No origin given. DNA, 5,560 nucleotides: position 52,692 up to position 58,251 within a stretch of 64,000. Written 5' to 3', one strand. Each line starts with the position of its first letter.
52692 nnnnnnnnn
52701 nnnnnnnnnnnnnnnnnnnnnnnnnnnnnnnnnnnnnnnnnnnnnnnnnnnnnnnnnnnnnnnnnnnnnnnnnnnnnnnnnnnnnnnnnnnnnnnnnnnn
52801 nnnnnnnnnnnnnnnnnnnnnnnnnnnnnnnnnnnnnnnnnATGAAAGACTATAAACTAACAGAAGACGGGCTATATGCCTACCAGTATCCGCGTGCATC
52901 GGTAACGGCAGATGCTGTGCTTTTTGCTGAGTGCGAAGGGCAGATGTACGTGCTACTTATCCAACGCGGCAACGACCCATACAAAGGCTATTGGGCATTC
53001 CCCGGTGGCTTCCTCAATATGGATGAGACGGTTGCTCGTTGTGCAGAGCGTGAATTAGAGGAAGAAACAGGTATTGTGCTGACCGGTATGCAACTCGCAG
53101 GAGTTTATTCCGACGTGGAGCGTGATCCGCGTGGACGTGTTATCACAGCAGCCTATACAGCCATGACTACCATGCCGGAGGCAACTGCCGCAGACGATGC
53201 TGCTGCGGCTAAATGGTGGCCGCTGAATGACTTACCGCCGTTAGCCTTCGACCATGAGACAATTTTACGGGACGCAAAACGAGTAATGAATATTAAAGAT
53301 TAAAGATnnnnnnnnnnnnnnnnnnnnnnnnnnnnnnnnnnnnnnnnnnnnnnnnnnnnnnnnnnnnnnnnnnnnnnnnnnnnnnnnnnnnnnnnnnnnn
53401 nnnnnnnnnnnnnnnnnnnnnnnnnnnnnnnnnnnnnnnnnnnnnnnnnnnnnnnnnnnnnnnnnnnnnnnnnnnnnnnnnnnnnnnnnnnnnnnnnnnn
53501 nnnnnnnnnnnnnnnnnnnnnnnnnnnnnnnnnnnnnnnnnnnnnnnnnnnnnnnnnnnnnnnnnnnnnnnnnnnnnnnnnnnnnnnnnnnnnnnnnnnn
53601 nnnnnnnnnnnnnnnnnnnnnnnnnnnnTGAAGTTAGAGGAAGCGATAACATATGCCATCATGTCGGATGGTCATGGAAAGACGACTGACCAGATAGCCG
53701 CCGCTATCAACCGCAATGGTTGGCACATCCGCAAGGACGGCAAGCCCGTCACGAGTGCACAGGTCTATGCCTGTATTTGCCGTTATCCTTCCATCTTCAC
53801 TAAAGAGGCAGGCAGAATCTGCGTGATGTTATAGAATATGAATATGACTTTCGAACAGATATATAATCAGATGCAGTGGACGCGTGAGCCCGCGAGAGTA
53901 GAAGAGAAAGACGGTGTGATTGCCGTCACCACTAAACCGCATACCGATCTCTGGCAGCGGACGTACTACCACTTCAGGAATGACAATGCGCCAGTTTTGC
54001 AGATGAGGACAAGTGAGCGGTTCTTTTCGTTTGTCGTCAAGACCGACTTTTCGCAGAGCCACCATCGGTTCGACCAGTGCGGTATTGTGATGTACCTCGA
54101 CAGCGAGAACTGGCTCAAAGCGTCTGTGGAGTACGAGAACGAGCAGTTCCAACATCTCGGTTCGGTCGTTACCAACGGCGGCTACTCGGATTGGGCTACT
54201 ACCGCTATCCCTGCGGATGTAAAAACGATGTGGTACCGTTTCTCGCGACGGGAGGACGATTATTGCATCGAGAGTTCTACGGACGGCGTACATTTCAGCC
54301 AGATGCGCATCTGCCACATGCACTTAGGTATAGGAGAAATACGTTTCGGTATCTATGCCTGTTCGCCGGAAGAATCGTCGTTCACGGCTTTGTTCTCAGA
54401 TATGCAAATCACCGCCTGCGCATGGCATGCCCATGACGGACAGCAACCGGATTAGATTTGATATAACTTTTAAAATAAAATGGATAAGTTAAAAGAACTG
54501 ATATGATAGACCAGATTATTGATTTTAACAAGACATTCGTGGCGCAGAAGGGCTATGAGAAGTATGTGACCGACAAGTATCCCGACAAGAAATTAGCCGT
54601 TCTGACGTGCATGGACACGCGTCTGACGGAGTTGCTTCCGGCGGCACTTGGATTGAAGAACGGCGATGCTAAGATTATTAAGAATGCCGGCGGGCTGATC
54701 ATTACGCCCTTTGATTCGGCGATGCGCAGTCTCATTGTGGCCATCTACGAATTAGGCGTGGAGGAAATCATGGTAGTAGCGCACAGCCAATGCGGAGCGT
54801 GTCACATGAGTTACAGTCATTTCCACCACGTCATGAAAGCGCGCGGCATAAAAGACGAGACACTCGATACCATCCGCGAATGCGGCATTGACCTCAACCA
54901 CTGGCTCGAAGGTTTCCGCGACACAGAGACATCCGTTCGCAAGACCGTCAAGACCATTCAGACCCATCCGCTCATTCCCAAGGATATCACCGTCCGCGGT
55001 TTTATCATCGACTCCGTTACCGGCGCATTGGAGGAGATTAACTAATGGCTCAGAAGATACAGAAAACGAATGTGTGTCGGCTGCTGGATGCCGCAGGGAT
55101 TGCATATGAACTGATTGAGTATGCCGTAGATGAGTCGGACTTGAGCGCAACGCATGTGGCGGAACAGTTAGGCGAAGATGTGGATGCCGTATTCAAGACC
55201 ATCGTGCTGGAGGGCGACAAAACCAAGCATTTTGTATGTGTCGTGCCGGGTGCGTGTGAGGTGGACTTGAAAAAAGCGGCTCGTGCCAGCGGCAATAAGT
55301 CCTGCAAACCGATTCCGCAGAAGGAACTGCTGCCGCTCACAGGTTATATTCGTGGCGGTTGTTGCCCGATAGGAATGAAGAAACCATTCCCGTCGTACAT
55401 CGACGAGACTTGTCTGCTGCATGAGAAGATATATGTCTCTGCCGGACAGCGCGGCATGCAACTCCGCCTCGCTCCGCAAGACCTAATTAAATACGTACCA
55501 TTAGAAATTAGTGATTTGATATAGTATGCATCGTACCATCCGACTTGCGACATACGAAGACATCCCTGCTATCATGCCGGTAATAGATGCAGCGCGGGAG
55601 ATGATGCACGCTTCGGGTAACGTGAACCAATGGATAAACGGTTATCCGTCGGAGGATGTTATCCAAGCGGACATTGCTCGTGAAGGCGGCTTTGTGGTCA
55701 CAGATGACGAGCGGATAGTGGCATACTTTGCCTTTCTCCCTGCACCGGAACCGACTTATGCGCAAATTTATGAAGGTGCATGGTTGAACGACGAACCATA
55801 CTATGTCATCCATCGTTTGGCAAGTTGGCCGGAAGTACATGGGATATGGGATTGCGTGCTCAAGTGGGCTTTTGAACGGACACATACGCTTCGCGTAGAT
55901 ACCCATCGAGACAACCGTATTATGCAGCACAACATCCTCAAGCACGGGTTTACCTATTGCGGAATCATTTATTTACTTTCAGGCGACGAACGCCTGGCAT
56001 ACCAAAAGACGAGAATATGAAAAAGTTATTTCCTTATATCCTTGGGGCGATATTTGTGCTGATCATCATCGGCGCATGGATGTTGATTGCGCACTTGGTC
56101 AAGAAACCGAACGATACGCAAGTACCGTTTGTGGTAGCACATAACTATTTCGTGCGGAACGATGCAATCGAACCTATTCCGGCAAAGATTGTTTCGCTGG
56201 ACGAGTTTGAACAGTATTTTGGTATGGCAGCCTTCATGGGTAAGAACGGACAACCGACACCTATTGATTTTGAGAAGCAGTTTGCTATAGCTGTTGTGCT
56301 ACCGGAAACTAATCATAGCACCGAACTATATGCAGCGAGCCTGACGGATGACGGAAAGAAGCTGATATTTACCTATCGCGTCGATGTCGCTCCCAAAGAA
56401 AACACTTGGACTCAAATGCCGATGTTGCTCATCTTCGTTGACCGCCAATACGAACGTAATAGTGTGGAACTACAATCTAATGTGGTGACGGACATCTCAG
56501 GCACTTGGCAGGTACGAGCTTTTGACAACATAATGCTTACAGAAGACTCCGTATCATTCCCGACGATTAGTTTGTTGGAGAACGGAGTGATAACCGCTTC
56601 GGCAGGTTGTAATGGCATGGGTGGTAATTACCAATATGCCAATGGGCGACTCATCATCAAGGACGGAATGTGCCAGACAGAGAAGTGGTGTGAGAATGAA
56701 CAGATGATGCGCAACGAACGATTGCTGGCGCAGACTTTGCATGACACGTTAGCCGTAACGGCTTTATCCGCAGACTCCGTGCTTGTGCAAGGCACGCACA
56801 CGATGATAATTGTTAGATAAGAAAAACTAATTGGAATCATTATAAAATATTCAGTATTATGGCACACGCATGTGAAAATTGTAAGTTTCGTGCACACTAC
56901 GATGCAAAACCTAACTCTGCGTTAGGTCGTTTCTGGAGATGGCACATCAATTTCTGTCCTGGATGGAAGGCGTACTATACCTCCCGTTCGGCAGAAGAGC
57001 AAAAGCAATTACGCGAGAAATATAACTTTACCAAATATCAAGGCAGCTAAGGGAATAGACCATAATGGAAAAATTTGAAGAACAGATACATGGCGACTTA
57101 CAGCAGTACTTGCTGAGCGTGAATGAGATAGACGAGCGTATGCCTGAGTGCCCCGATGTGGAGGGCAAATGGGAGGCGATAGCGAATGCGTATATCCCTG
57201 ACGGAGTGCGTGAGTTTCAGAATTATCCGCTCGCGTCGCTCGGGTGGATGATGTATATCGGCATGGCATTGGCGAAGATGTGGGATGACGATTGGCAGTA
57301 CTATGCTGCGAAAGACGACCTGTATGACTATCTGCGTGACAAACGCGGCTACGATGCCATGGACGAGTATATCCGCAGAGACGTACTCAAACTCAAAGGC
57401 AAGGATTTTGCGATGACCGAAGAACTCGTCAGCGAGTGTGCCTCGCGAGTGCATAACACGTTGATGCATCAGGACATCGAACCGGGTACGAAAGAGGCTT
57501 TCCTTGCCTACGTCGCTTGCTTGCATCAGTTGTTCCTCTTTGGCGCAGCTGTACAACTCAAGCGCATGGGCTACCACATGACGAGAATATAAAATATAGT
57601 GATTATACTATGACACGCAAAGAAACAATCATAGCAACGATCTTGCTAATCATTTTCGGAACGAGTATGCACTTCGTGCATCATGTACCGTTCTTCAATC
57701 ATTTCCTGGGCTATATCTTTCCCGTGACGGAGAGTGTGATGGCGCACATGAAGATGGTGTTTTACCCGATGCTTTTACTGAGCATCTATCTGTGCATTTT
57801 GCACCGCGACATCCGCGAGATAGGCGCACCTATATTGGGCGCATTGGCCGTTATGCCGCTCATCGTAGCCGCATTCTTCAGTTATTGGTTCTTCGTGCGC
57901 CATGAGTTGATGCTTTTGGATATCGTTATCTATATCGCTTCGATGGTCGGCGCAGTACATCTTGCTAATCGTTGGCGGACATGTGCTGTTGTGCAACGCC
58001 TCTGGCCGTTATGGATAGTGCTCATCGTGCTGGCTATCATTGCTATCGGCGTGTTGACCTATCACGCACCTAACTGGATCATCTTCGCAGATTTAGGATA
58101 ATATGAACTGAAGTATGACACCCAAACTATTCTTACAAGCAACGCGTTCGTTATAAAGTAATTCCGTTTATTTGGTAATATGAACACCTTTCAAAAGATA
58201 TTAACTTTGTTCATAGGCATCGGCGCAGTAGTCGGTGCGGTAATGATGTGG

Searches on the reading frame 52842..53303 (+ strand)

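Call 8: search_protein_families(library=pfam, proteins=[window:52842-53303:+], max_evalue=0.001)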
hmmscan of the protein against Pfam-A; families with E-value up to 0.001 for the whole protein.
window:52842-53303:+ (153 aa): 3 families
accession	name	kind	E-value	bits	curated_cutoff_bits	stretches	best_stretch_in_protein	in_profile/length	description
PF00293.34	NUDIX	-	6.7e-22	78.4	21.1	1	23-143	6-132/134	NUDIX domain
PF14815.12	NUDIX_4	-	0.00044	20.5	35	1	34-136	9-103/113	NUDIX domain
PF22327.2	Nudt16-like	-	0.0009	19.7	27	0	24-87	12-72/161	U8 snoRNA-decapping enzyme-like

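Call 84: search_protein_families(library=padloc, proteins=[window:52842-53303:+], max_evalue=0.001)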
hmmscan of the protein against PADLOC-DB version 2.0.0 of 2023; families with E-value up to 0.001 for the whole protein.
window:52842-53303:+ (153 aa): 1 family
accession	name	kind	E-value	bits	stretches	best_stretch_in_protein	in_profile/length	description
PDLC04899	PDC-S07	-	1.3e-11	42.3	1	32-136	15-117/135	-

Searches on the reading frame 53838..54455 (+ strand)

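Call 8: search_protein_families(library=pfam, proteins=[window:53838-54455:+], max_evalue=0.001)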
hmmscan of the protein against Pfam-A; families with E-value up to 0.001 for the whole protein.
window:53838-54455:+ (205 aa): 2 families
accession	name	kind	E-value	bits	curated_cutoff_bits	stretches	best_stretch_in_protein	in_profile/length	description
PF07081.18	DUF1349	-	1.2e-64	217.7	32.4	1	14-193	1-178/179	Protein of unknown function (DUF1349)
PF17851.8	GH43_C2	-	1.3e-07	31.9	22.7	1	11-187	12-198/203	Beta xylosidase C-terminal Concanavalin A-like domain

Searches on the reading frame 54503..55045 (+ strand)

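Call 81: search_protein_families(library=pfam, proteins=[window:54503-55045:+], max_evalue=0.001)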
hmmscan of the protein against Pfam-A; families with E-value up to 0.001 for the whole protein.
window:54503-55045:+ (180 aa): 1 family
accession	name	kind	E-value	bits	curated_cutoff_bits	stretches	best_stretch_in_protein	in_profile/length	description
PF00484.24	Pro_CA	-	3.1e-17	63.7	25.7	1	32-169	2-149/156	Carbonic anhydrase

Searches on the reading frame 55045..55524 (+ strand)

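Call 81: search_protein_families(library=pfam, proteins=[window:55045-55524:+], max_evalue=0.001)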
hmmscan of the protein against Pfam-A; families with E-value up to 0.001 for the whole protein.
window:55045-55524:+ (159 aa): 1 family
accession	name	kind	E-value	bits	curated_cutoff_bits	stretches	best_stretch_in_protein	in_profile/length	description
PF04073.20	tRNA_edit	-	2.3e-27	96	25.5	1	35-149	7-122/123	Aminoacyl-tRNA editing domain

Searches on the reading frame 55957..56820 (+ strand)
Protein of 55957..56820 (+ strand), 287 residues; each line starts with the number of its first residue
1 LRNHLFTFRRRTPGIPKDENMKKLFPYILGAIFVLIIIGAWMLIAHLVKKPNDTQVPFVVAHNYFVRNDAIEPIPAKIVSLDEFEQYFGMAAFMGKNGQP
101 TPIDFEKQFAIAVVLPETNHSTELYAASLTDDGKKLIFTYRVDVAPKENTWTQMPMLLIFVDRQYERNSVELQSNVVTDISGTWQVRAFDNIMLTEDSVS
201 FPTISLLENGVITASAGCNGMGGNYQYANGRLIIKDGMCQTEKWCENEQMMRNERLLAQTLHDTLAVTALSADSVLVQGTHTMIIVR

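Call 81: search_protein_families(library=pfam, proteins=[window:55957-56820:+], max_evalue=0.001)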
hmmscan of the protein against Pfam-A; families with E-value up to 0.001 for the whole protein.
window:55957-56820:+ (287 aa): 1 family
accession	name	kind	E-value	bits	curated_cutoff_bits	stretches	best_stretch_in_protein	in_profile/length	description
PF03724.22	META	-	1.1e-10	41.9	24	1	182-267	7-88/109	META domain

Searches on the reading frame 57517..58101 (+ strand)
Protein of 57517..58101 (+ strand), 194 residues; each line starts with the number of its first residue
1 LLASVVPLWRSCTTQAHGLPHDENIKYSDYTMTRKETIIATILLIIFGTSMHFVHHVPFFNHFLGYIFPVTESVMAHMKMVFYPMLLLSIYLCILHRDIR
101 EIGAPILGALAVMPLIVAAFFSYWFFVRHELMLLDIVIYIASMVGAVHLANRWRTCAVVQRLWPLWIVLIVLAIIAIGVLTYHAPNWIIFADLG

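Call 81: search_protein_families(library=pfam, proteins=[window:57517-58101:+], max_evalue=0.001)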
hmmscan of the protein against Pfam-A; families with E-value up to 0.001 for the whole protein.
window:57517-58101:+ (194 aa): 1 family
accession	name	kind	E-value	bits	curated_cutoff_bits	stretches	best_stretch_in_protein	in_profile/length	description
PF20122.4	DUF6512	-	5.4e-09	36.7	26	1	27-192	3-173/181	Family of unknown function (DUF6512)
